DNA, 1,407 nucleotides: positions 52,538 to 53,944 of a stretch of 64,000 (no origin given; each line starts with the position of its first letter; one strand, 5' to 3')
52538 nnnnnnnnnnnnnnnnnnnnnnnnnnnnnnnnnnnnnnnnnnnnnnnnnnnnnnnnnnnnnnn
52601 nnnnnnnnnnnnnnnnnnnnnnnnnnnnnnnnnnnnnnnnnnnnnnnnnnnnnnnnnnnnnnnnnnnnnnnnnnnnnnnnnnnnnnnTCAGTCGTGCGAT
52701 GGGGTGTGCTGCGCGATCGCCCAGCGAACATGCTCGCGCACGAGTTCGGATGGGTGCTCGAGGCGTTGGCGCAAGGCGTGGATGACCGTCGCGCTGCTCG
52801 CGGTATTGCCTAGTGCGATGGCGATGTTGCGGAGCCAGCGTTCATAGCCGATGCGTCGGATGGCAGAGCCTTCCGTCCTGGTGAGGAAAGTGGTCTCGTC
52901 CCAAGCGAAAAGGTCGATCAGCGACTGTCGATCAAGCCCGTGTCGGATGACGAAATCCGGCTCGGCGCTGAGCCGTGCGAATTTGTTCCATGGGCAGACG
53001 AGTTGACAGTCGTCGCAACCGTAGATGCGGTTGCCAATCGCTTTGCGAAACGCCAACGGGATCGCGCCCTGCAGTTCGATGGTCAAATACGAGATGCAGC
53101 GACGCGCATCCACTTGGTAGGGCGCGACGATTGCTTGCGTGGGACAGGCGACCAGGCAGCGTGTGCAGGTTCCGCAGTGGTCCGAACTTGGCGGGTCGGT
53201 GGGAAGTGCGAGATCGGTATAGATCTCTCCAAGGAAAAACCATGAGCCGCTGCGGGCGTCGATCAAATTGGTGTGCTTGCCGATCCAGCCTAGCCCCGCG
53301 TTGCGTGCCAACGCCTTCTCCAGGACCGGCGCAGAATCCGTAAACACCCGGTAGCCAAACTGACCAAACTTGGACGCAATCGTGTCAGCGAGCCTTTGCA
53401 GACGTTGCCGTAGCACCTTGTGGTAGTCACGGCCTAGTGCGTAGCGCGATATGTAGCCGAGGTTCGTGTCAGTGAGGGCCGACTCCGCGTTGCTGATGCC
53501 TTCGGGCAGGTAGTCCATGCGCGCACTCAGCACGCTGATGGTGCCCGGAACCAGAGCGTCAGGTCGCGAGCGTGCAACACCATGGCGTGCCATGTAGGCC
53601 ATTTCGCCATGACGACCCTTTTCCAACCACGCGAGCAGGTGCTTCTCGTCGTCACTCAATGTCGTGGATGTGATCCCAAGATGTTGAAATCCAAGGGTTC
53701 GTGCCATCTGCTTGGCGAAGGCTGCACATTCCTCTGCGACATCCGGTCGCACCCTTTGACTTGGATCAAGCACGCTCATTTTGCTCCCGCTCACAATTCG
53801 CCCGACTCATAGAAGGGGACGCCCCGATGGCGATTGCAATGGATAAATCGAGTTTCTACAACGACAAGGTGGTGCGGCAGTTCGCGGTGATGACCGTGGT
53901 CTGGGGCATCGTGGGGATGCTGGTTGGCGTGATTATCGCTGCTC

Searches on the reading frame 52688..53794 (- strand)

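Call 89: search_protein_families(library=pfam, proteins=[window:52688-53794:-], max_evalue=0.00001)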
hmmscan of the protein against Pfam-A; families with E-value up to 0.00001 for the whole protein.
window:52688-53794:- (368 aa): 3 families
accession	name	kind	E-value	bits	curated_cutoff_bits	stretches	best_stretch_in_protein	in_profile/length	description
PF13484.11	Fer4_16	-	1.9e-23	83.5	30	1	206-270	1-66/66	4Fe-4S double cluster binding domain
PF08331.15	QueG_DUF1730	-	7.5e-23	80.7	25.1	1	75-154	1-77/77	Epoxyqueuosine reductase QueG, DUF1730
PF25160.1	LdpA_Fe-S-bd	-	9.4e-06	25.8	27.6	0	204-224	25-45/49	LdpA Fe-S cluster-binding domain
